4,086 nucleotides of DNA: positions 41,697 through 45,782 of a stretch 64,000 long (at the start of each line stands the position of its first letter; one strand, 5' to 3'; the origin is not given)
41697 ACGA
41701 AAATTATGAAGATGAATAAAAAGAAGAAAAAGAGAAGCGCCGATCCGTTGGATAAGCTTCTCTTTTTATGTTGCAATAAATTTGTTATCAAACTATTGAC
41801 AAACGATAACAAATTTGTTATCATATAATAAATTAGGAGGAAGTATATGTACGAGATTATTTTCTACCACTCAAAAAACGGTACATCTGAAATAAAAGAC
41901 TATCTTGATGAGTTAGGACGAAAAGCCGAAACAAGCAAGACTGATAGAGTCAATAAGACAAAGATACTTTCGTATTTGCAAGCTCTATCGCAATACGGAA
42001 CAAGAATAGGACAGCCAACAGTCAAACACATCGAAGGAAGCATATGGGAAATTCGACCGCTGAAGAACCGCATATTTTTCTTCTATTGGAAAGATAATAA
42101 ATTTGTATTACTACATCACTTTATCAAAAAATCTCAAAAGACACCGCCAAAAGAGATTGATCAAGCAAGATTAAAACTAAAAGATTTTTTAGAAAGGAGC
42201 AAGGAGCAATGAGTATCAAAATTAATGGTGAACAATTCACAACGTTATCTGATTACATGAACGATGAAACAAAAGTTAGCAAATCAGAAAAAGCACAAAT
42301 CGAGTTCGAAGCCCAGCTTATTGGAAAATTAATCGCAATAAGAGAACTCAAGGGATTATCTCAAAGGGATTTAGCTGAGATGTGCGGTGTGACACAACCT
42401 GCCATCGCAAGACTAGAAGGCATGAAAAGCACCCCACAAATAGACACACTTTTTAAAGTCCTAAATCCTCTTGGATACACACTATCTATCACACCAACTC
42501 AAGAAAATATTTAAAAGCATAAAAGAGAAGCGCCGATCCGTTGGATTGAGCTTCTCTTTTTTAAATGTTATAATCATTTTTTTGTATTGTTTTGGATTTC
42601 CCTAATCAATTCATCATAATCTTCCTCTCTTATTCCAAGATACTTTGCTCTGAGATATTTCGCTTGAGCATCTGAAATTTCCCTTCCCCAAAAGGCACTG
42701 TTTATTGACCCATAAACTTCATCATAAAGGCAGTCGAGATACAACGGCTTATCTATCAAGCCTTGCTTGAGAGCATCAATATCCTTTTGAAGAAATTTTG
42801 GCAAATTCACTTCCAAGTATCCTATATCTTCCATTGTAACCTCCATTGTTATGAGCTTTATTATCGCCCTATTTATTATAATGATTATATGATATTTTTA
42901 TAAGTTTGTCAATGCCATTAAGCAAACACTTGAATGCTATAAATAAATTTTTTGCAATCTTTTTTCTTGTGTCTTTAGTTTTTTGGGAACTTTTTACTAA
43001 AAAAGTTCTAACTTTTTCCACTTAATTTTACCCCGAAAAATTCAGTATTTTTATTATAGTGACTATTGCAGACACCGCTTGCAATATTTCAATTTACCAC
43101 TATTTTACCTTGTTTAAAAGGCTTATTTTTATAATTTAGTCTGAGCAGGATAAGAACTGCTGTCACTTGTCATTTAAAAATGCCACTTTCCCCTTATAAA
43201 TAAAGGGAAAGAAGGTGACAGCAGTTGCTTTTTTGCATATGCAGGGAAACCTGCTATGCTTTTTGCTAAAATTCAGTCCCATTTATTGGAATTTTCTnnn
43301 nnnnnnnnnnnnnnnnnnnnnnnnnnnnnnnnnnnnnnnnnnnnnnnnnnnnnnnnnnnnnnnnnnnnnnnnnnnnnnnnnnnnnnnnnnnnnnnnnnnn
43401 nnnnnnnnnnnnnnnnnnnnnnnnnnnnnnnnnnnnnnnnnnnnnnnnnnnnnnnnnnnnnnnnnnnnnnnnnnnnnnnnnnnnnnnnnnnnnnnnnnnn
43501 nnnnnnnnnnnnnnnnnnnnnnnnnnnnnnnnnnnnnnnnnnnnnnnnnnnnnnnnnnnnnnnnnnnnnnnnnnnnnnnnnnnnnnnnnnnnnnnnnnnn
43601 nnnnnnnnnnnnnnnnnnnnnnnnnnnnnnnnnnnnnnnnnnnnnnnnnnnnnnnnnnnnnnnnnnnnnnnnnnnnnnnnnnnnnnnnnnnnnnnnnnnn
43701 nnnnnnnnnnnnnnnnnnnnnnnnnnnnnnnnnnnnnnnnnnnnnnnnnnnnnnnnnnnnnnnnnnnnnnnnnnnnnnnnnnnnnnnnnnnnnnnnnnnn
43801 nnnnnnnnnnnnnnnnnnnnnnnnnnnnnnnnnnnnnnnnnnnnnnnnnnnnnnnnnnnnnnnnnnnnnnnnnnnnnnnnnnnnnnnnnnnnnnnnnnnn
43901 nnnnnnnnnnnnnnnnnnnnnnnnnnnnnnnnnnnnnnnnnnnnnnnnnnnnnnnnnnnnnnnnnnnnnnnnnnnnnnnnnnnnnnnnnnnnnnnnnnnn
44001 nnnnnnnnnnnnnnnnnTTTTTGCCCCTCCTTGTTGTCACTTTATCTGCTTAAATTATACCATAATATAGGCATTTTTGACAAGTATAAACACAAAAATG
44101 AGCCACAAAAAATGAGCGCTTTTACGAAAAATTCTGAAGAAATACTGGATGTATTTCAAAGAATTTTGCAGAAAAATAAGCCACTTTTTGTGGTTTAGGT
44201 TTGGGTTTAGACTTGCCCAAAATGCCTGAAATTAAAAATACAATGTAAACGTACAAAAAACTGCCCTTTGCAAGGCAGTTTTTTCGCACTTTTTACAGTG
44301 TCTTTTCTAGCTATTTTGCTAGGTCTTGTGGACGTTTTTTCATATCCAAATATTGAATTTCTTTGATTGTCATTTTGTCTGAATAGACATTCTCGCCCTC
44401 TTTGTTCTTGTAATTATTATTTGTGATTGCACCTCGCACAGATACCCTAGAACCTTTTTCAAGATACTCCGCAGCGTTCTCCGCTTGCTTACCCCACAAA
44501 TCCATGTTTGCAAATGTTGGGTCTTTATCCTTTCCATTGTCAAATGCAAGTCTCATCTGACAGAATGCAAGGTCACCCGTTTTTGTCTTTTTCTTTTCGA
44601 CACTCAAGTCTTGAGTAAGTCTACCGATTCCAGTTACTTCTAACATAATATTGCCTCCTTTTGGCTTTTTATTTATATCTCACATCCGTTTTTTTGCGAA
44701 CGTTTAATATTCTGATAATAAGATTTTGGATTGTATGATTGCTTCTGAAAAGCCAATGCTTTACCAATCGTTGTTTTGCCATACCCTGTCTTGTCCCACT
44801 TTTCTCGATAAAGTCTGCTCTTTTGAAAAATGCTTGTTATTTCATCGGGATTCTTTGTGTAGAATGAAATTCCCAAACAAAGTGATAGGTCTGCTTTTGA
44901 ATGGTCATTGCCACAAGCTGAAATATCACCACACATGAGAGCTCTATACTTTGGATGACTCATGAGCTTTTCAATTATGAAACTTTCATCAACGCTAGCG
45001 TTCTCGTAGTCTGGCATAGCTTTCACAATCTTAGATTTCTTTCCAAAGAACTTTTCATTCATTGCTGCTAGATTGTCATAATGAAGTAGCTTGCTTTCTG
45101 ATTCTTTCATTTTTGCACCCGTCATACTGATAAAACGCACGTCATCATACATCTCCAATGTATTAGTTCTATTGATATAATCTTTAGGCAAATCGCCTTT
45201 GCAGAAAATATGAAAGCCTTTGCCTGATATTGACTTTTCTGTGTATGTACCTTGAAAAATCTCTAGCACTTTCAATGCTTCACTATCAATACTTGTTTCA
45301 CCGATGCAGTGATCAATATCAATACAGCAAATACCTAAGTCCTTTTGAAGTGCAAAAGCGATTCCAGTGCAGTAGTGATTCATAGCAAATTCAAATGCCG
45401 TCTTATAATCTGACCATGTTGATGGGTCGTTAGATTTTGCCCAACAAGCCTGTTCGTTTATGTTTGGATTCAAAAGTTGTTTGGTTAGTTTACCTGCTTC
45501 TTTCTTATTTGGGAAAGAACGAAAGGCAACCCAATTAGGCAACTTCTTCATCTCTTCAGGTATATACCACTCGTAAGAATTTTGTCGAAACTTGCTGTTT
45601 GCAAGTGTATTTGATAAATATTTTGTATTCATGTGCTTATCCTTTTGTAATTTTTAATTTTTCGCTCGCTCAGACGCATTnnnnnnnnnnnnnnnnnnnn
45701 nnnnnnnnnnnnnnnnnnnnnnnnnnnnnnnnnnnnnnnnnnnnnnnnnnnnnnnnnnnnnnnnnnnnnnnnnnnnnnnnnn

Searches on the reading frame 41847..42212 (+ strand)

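Call 74: search_protein_families(library=pfam, proteins=[window:41847-42212:+], max_evalue=0.01)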
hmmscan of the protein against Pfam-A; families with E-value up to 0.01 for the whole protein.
window:41847-42212:+ (121 aa): 2 families
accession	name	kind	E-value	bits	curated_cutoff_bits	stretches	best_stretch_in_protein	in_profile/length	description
PF05973.20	Gp49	-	4.5e-19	68.7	23.9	1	33-110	7-88/90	Phage derived protein Gp49-like (DUF891)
PF25195.1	DPC2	-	0.00024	21.9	70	1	11-54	14-57/105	Diatom pyrenoid component 2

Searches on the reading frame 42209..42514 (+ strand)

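Call 74: search_protein_families(library=pfam, proteins=[window:42209-42514:+], max_evalue=0.01)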
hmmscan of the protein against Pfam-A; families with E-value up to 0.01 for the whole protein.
window:42209-42514:+ (101 aa): 6 families
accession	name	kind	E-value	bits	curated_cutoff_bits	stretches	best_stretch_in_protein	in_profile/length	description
PF01381.28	HTH_3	-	1.8e-14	54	23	1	42-93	2-53/55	Helix-turn-helix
PF13744.12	HTH_37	-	7.2e-10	39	27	1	24-94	6-77/80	Helix-turn-helix domain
PF12844.13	HTH_19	-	1.1e-05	25.7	30.2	1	43-91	6-54/64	Helix-turn-helix domain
PF13560.12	HTH_31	-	2.4e-05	25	27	1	44-80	9-46/64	Helix-turn-helix domain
PF21716.3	dnstrm_HI1420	-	0.00025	21.3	27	1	14-95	8-89/90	Probable addiction module antidote protein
PF13443.12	HTH_26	-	0.0015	19.1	22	1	41-89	2-51/63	Cro/C1-type HTH DNA-binding domain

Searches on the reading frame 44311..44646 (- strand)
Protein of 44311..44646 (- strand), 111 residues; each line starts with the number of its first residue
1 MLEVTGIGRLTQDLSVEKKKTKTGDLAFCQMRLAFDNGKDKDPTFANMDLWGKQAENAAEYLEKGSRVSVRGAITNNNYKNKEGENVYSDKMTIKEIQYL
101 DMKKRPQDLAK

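Call 10: search_protein_families(library=pfam, proteins=[window:44311-44646:-], max_evalue=0.01)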
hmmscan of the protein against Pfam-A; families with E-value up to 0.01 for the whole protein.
window:44311-44646:- (111 aa): 1 family
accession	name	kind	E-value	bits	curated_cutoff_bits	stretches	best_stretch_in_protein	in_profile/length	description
PF00436.31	SSB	-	4.6e-17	62.4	26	1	3-99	3-103/104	Single-strand binding protein family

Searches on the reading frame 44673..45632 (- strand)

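Call 10: search_protein_families(library=pfam, proteins=[window:44673-45632:-], max_evalue=0.01)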
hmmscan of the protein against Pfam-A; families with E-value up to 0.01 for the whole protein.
window:44673-45632:- (319 aa): 1 family
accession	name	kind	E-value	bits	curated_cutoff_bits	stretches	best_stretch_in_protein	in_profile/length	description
PF22763.1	NrS1-1_pol-like_HBD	-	3e-15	56.3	27.9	1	244-302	1-64/64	NrS-1 polymerase HBD domain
